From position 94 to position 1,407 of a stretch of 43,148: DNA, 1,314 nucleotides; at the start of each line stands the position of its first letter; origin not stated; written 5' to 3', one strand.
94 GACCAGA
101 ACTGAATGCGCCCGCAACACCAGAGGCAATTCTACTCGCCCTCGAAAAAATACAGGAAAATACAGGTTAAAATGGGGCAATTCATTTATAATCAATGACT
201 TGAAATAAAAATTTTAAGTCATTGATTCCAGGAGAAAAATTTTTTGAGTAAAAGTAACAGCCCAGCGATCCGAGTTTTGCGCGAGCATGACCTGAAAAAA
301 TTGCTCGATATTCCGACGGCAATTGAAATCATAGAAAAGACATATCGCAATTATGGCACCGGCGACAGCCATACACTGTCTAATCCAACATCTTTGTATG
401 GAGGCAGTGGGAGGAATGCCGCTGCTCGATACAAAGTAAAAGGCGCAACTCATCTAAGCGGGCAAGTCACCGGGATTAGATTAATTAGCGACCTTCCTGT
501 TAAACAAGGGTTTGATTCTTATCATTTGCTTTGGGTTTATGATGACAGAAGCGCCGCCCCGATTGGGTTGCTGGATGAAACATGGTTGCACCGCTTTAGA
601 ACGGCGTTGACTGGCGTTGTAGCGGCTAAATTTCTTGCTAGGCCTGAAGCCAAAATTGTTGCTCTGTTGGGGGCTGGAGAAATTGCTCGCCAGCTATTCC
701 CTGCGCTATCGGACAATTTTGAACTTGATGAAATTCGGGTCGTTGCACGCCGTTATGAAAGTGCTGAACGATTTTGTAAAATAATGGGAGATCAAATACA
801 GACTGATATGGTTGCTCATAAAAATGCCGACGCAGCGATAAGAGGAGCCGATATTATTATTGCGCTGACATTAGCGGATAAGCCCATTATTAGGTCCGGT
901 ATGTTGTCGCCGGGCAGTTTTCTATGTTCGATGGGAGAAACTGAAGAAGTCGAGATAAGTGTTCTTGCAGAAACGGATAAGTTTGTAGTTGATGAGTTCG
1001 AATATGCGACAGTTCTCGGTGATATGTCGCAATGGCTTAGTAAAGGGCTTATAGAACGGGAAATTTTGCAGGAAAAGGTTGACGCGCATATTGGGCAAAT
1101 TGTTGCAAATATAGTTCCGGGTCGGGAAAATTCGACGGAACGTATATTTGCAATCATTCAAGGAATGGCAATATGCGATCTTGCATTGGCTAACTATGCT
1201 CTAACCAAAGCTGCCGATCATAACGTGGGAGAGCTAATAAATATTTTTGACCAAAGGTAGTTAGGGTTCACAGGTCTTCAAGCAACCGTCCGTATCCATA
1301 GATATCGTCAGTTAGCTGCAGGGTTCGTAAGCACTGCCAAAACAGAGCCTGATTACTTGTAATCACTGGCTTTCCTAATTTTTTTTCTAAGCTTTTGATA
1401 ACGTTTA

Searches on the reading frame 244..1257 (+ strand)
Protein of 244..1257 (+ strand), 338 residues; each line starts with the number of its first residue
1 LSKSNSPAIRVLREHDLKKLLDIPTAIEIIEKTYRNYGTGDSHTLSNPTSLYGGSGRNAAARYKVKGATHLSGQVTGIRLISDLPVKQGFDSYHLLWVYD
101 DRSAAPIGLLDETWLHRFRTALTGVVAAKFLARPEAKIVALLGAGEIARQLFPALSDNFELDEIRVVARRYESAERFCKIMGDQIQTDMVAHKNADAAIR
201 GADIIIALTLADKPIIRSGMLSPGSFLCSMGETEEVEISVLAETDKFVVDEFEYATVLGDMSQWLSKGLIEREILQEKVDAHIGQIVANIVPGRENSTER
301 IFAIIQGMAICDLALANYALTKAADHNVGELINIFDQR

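Call 3: search_protein_families(library=pfam, proteins=[window:244-1257:+])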
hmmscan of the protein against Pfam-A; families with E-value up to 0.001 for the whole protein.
window:244-1257:+ (338 aa): 3 families
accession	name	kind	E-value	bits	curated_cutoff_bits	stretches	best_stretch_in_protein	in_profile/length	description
PF02423.21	OCD_Mu_crystall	-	9.7e-35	120.5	24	1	14-323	8-310/314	Ornithine cyclodeaminase/mu-crystallin family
PF01488.26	Shikimate_DH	-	5.7e-10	39.9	24.3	1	130-223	6-97/138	Shikimate / quinate 5-dehydrogenase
PF03435.24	Sacchrp_dh_NADP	-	0.00012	22.9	25.1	1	139-209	1-76/129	Saccharopine dehydrogenase NADP binding domain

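Call 4: search_protein_families(library=ncbifam, proteins=[window:244-1257:+])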
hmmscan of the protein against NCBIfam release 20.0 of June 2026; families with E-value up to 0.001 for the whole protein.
window:244-1257:+ (338 aa): 16 families
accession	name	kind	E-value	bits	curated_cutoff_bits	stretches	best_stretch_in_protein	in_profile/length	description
NF006141.0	PRK08291.1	equivalog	5.9e-40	137.2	408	1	109-332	105-328/330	cyclodeaminase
NF006379.0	PRK08618.1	equivalog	7.5e-39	133.9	417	1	10-333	2-325/326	ornithine cyclodeaminase family protein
TIGR02992.1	ectoine_eutC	equivalog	7.6e-38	130.4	471.65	1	109-332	102-325/326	ectoine utilization protein EutC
TIGR02371.1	ala_DH_arch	equivalog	3.5e-37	128.3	409.15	1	11-335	4-325/325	alanine dehydrogenase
TIGR03944.1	dehyd_SbnB_fam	equivalog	1.5e-27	96.5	326.9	1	10-334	2-326/327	2,3-diaminopropionate biosynthesis protein SbnB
NF004793.0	PRK06141.1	equivalog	2.2e-27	95.8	322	1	89-323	77-311/314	bifunctional Delta(1)-pyrroline-2-carboxylate/Delta(1)-piperideine-2-carboxylate reductase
NF005296.0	PRK06823.1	equivalog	8.3e-27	94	438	1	103-322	94-312/315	ornithine cyclodeaminase family protein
NF004848.0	PRK06199.1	subfamily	8.9e-23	81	362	1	92-337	111-375/379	tyramine oxidase subunit B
NF045643.1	ImmsucRedBhcD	equivalog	1.2e-18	67.6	500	1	11-332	3-319/321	iminosuccinate reductase BhcD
NF005011.0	PRK06407.1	subfamily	6.9e-17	61.6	337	1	11-256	4-242/302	ornithine cyclodeaminase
NF005762.1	PRK07589.1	equivalog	6.4e-15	54.9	350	1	104-334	96-320/334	ornithine cyclodeaminase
NF005603.0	PRK07340.1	equivalog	1.9e-13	50.4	266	1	97-323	88-303/307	delta(1)-pyrroline-2-carboxylate reductase family protein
NF045512.1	PyrPipCarbRedLhpI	equivalog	1.5e-08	34.2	400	1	97-231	84-214/298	bifunctional Delta(1)-pyrroline-2-carboxylate/Delta(1)-piperideine-2-carboxylate reductase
TIGR01035.1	hemA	equivalog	8e-08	31.6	209.55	1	128-222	172-261/416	glutamyl-tRNA reductase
NF001319.0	PRK00258.3-3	equivalog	7.5e-06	25.2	252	1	131-209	117-192/279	shikimate dehydrogenase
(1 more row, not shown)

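Call 30: search_solved_structures(query=window:244-1257:+, show_alignments=2)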
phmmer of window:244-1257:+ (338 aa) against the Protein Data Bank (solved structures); distinct sequences matched with E-value up to 0.001: 11.
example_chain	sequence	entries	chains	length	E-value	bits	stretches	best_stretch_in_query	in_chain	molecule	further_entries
4m54_A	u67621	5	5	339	5.2e-25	91.9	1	70-335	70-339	Putative ornithine cyclodeaminase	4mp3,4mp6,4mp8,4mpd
1vll_A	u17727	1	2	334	3e-24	89.4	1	11-335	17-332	alanine dehydrogenase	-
1omo_A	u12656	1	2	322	3e-24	89.4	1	11-335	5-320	alanine dehydrogenase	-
6t3e_A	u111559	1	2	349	3.3e-24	89.3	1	11-332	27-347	DELTA1-pyrroline-2-carboxylate reductase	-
2i99_A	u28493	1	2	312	4.1e-15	59.4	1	99-235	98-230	Mu-crystallin homolog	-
4bv8_A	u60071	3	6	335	1.9e-13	53.9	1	98-234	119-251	THIOMORPHOLINE-CARBOXYLATE DEHYDROGENASE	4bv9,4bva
3hdj_A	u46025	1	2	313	2.5e-09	40.4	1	86-324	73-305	Probable ornithine cyclodeaminase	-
6rqa_A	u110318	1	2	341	5.4e-08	36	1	18-326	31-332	iminosuccinate reductase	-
7cxs_B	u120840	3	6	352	6.9e-08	35.7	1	27-254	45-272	CmnK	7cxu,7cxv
7rbp_A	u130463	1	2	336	1e-07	35.1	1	98-318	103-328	Ornithine cyclodeaminase/mu-crystallin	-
1u7h_A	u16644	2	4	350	2.8e-07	33.7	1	101-256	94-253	ornithine cyclodeaminase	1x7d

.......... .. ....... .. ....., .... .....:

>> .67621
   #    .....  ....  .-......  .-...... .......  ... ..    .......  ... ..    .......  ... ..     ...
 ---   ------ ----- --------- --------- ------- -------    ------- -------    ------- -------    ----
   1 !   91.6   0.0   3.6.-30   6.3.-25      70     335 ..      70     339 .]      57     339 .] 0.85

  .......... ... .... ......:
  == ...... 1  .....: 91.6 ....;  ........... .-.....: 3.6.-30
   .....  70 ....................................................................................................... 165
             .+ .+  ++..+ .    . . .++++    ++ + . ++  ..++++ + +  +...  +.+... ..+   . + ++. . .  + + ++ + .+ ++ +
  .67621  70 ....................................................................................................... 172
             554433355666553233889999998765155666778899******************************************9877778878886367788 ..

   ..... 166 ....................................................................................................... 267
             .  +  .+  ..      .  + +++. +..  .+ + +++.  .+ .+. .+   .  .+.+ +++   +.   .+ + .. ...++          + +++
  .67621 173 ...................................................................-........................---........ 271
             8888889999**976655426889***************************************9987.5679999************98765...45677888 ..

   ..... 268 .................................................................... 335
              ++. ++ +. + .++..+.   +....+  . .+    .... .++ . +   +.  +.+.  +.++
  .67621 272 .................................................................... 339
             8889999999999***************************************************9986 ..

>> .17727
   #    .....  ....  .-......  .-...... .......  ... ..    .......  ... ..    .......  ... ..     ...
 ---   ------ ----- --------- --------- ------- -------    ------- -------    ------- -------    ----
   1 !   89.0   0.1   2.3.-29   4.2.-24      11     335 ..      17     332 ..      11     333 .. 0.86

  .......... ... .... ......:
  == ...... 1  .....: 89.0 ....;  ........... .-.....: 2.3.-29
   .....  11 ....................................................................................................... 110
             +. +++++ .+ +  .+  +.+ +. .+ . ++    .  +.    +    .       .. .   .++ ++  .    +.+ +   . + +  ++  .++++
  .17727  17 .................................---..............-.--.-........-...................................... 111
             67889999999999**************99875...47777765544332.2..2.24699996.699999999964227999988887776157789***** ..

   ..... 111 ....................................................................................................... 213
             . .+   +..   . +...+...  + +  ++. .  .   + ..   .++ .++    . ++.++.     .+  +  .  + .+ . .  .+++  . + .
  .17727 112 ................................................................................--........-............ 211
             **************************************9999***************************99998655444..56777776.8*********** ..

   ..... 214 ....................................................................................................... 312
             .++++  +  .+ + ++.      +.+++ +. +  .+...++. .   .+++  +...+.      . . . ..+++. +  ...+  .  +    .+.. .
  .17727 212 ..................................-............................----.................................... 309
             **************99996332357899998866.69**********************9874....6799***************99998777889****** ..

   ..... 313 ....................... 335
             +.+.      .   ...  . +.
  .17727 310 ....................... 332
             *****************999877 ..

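Call 64: find_homologous_proteins(query=window:244-1257:+, max_evalue=1e-15)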
Query window:244-1257:+ (338 aa): 189 proteins with E <= 1e-15 among 6441 candidates; the best 120 are listed.
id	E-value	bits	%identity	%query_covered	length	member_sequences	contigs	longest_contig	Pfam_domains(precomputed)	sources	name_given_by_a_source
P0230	3.6e-217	738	99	100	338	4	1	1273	PF02423.22,PF01488.27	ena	-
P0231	7.6e-172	589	78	100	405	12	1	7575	PF02423.22,PF01488.27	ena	-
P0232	3.6e-169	580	78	100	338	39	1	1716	PF02423.22,PF01488.27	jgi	jgi:alanine dehydrogenase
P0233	2.3e-158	545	73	100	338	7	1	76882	PF02423.22,PF01488.27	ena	-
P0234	2.7e-155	535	69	100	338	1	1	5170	PF02423.22,PF01488.27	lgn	-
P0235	8.0e-149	514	70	97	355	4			PF02423.22,PF01488.27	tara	tara:strand:+ start:20 stop:1087 length:1068 start_codon:yes stop_codon:yes gene_type:complete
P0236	1.8e-141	489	66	99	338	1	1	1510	PF02423.22,PF01488.27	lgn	-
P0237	1.5e-140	486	66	100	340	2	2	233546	PF02423.22,PF01488.27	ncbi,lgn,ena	-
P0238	2.0e-135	470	61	100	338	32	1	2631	PF02423.22,PF01488.27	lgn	-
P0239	2.2e-135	469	61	100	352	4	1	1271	PF02423.22,PF01488.27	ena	-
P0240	8.2e-135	468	66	98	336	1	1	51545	PF02423.22,PF01488.27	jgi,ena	jgi:alanine dehydrogenase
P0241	1.4e-132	460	63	99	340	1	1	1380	PF02423.22,PF01488.27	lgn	-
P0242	1.3e-131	457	61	100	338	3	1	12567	PF02423.22,PF01488.27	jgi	-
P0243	3.2e-129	449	62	98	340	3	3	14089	PF02423.22,PF01488.27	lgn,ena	-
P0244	5.0e-129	449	62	99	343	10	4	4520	PF02423.22,PF01488.27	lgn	-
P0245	5.3e-129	448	60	99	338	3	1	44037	PF02423.22,PF01488.27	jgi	jgi:ornithine cyclodeaminase/alanine dehydrogenase-like protein (mu-crystallin family)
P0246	1.7e-128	447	62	99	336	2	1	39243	PF02423.22,PF01488.27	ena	-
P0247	4.7e-128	445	60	99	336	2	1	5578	PF02423.22,PF01488.27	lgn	-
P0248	6.4e-128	445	60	99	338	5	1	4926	PF02423.22,PF01488.27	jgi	jgi:ornithine cyclodeaminase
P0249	1.2e-127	444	61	100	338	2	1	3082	PF02423.22,PF01488.27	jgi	jgi:ornithine cyclodeaminase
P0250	9.0e-127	441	60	100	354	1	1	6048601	PF02423.22,PF01488.27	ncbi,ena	-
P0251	2.2e-125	437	62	97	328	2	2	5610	PF02423.22,PF01488.27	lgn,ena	-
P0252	9.9e-125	434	60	97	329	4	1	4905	PF02423.22,PF01488.27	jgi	jgi:ornithine cyclodeaminase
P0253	1.5e-124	434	59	100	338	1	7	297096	PF02423.22,PF01488.27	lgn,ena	-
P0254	1.6e-124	434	59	99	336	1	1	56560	PF02423.22,PF01488.27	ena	-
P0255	8.9e-124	431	59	99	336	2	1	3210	PF02423.22,PF01488.27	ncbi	-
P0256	6.4e-123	428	61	98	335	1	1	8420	PF02423.22,PF01488.27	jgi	jgi:ornithine cyclodeaminase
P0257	4.5e-122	426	57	98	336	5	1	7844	PF02423.22,PF01488.27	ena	-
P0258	6.1e-122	425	60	97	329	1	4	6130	PF02423.22,PF01488.27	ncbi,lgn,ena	-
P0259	1.1e-121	424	58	99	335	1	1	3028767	PF02423.22,PF01488.27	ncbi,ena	-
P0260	4.2e-121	422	59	97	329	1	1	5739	PF02423.22,PF01488.27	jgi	jgi:ornithine cyclodeaminase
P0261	7.9e-121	422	59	97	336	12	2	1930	PF02423.22,PF01488.27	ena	-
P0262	3.6e-120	419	59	97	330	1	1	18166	PF02423.22,PF01488.27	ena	-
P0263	5.4e-120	419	58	98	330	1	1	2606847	PF02423.22,PF01488.27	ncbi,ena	-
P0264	2.5e-119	417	60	97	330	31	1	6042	PF02423.22,PF01488.27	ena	-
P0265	4.0e-119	416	59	97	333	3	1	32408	PF02423.22,PF01488.27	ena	-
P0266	1.5e-118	414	59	97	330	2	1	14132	PF02423.22,PF01488.27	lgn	-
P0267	1.8e-118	414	60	97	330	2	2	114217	PF02423.22,PF01488.27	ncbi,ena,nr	ncbi:MAG: hypothetical protein OXI22_00385 [Defluviicoccus sp.]|nr:hypothetical protein [Defluviicoc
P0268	2.1e-118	414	58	99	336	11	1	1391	PF02423.22,PF01488.27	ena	-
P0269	3.9e-118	413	58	97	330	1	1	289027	PF02423.22,PF01488.27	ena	-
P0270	6.1e-118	412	59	97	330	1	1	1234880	PF02423.22,PF01488.27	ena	-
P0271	6.8e-118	412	59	97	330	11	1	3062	PF02423.22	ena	-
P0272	2.2e-117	410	58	97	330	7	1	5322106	PF02423.22,PF01488.27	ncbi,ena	-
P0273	3.5e-117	410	58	97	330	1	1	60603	PF02423.22,PF01488.27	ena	-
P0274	7.0e-117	409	58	97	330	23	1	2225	PF02423.22,PF01488.27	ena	-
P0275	7.5e-117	409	60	97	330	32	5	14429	PF02423.22,PF01488.27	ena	-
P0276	8.7e-117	408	65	87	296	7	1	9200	PF02423.22,PF01488.27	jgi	-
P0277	3.9e-116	406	56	98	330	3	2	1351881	PF02423.22,PF01488.27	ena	-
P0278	1.3e-115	404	58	97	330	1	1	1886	PF02423.22,PF01488.27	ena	-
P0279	1.9e-115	404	57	97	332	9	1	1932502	PF02423.22,PF01488.27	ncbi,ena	-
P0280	9.5e-115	402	58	98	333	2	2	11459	PF02423.22,PF01488.27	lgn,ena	-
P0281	1.0e-114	402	57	97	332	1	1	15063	PF02423.22,PF01488.27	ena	-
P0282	2.7e-114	400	58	93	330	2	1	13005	PF02423.22,PF01488.27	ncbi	-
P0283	5.8e-114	399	57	97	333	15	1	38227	PF02423.22,PF01488.27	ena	-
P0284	2.8e-113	397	57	96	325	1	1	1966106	PF02423.22,PF01488.27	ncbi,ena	-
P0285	4.5e-113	396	58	97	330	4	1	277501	PF02423.22,PF01488.27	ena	-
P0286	1.7e-112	394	57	97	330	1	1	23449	PF02423.22,PF01488.27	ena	-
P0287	3.5e-112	393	58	97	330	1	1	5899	PF02423.22,PF01488.27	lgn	-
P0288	6.0e-111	389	54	100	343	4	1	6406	PF02423.22,PF01488.27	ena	-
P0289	5.3e-110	386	54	99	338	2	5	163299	PF02423.22,PF01488.27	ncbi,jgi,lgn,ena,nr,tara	ncbi:MAG: hypothetical protein CMM44_10825 [Rhodospirillaceae bacterium]|nr:hypothetical protein [Rh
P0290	2.1e-103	364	62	79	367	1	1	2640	PF02423.22,PF01488.27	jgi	-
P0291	4.5e-98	347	51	97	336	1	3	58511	PF02423.22,PF01488.27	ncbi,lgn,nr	ncbi:MAG: ornithine cyclodeaminase family protein [Proteobacteria bacterium]|nr:ornithine cyclodeami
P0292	1.2e-94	336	51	90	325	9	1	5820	PF02423.22,PF01488.27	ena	-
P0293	5.5e-92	327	51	93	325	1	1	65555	PF02423.22,PF01488.27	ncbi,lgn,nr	ncbi:MAG: ornithine cyclodeaminase family protein [Geminicoccaceae bacterium]|nr:MAG: ornithine cycl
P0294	1.0e-88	316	59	74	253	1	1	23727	PF02423.22,PF01488.27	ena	-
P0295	2.7e-67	246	41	96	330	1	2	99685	PF02423.22,PF01488.27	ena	-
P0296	3.3e-66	242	42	91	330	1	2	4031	PF02423.22,PF01488.27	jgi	jgi:ornithine cyclodeaminase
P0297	3.7e-65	239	38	94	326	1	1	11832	PF02423.22,PF01488.27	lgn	-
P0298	7.8e-65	238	39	95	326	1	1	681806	PF02423.22,PF01488.27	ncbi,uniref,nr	ncbi:hypothetical protein L1787_15375 [Acuticoccus sp. M5D2P5]|uniref:hypothetical protein n=1 Tax=A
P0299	1.8e-64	236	46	77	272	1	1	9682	PF02423.22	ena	-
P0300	6.9e-63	231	38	94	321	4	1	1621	PF02423.22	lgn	-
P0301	1.2e-62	231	39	93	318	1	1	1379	PF02423.22,PF01488.27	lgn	-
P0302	2.6e-62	229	57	60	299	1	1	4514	PF02423.22,PF07690.22,PF01488.27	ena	-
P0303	3.4e-61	226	38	93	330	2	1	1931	PF02423.22,PF01488.27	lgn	-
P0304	1.6e-60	223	37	93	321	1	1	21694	PF02423.22,PF01488.27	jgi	jgi:ornithine cyclodeaminase/alanine dehydrogenase-like protein (mu-crystallin family)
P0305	1.6e-60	223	37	96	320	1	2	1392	PF02423.22,PF01488.27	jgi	jgi:alanine dehydrogenase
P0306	1.1e-59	221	38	94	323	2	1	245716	PF02423.22,PF01488.27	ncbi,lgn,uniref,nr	ncbi:NAD(P)-binding domain-containing protein [Bosea sp. BK604]|uniref:NAD(P)-binding domain-contain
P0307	7.2e-53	198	38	91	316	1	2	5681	PF02423.22,PF01488.27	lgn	-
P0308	7.8e-44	169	36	88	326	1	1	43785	PF01408.29,PF02423.22,PF03807.24,PF01488.27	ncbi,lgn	-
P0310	1.3e-37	148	31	97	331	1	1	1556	PF02423.22,PF01488.27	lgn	-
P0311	1.8e-32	131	29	97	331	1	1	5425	PF02423.22,PF01488.27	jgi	jgi:ornithine cyclodeaminase/alanine dehydrogenase-like protein (mu-crystallin family)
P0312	2.4e-31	128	30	88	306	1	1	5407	PF02423.22,PF01488.27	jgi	jgi:ornithine cyclodeaminase/alanine dehydrogenase-like protein (mu-crystallin family)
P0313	4.1e-30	124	35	67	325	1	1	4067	PF02423.22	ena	-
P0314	7.2e-28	116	27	97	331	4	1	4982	PF02423.22,PF01488.27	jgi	jgi:ornithine cyclodeaminase/alanine dehydrogenase-like protein (mu-crystallin family)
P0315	2.0e-23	102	29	95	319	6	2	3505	PF02423.22,PF01488.27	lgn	-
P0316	3.8e-23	101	30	97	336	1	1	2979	PF02423.22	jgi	jgi:ornithine cyclodeaminase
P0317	7.4e-23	100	34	75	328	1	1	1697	PF02423.22,PF01488.27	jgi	jgi:ornithine cyclodeaminase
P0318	8.0e-22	96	29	96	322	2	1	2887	PF02423.22,PF01488.27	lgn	-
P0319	8.7e-22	96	31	75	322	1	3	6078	PF02423.22,PF01488.27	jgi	jgi:ectoine utilization protein EutC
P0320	1.7e-21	95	32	76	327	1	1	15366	PF02423.22,PF01488.27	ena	-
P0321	2.0e-21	95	31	75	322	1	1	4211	PF02423.22,PF01488.27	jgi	jgi:ornithine cyclodeaminase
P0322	2.0e-21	95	28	96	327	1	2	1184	PF02423.22,PF01488.27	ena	-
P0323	2.2e-21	95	28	96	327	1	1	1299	PF02423.22,PF01488.27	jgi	jgi:ornithine cyclodeaminase/alanine dehydrogenase-like protein (mu-crystallin family)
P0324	5.4e-21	94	29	93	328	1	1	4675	PF02423.22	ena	-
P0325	5.5e-21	94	31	76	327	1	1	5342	PF02423.22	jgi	jgi:ornithine cyclodeaminase/alanine dehydrogenase-like protein (mu-crystallin family)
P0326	5.9e-21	93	31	76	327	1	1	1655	PF02423.22,PF01488.27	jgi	jgi:ornithine cyclodeaminase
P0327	6.2e-21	93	33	76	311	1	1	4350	PF02423.22,PF01488.27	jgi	jgi:ornithine cyclodeaminase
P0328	6.3e-21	93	31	76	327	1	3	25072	PF02423.22,PF01488.27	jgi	-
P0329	6.5e-21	93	28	96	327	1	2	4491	PF02423.22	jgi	jgi:ornithine cyclodeaminase/alanine dehydrogenase-like protein (mu-crystallin family)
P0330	6.7e-21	93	28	96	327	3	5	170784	PF02423.22,PF01488.27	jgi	jgi:ornithine cyclodeaminase/alanine dehydrogenase-like protein (mu-crystallin family)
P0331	7.2e-21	93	32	76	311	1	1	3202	PF02423.22,PF01488.27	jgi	jgi:ornithine cyclodeaminase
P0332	7.3e-21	93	29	93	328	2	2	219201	PF02423.22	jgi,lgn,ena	-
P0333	7.7e-21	93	28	96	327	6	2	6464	PF02423.22,PF01488.27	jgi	jgi:ornithine cyclodeaminase/alanine dehydrogenase-like protein (mu-crystallin family)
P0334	7.9e-21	93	29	96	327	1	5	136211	PF02423.22,PF01488.27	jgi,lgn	jgi:ornithine cyclodeaminase/alanine dehydrogenase-like protein (mu-crystallin family)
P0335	8.0e-21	93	32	76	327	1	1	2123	PF02423.22,PF01488.27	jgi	jgi:ornithine cyclodeaminase/alanine dehydrogenase-like protein (mu-crystallin family)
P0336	9.9e-21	93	32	76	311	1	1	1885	PF02423.22,PF01488.27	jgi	jgi:ornithine cyclodeaminase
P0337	1.1e-20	93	28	96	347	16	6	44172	PF02423.22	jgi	jgi:ornithine cyclodeaminase/alanine dehydrogenase-like protein (mu-crystallin family)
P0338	1.2e-20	92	32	76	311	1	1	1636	PF02423.22,PF01488.27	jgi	jgi:ornithine cyclodeaminase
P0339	1.2e-20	92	29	96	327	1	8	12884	PF02423.22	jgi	jgi:ornithine cyclodeaminase/alanine dehydrogenase-like protein (mu-crystallin family)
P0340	1.4e-20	92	32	76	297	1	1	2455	PF02423.22,PF01488.27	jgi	jgi:ornithine cyclodeaminase/alanine dehydrogenase-like protein (mu-crystallin family)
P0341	1.6e-20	92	28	96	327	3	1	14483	PF02423.22,PF01488.27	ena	-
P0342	1.7e-20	92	31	76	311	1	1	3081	PF02423.22,PF01488.27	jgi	-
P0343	1.7e-20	92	32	76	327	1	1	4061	PF02423.22,PF01488.27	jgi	jgi:ornithine cyclodeaminase/alanine dehydrogenase-like protein (mu-crystallin family)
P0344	2.0e-20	92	32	76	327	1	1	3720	PF02423.22,PF01488.27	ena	-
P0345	2.0e-20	92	31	76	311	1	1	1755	PF02423.22,PF01488.27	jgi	-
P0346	2.6e-20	91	28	96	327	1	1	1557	PF02423.22,PF01488.27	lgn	-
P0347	4.1e-20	91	31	76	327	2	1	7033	PF02423.22,PF01488.27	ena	-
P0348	5.7e-20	90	32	76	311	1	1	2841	PF02423.22,PF01488.27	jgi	jgi:ornithine cyclodeaminase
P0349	5.8e-20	90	31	76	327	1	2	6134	PF02423.22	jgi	jgi:ornithine cyclodeaminase/alanine dehydrogenase-like protein (mu-crystallin family)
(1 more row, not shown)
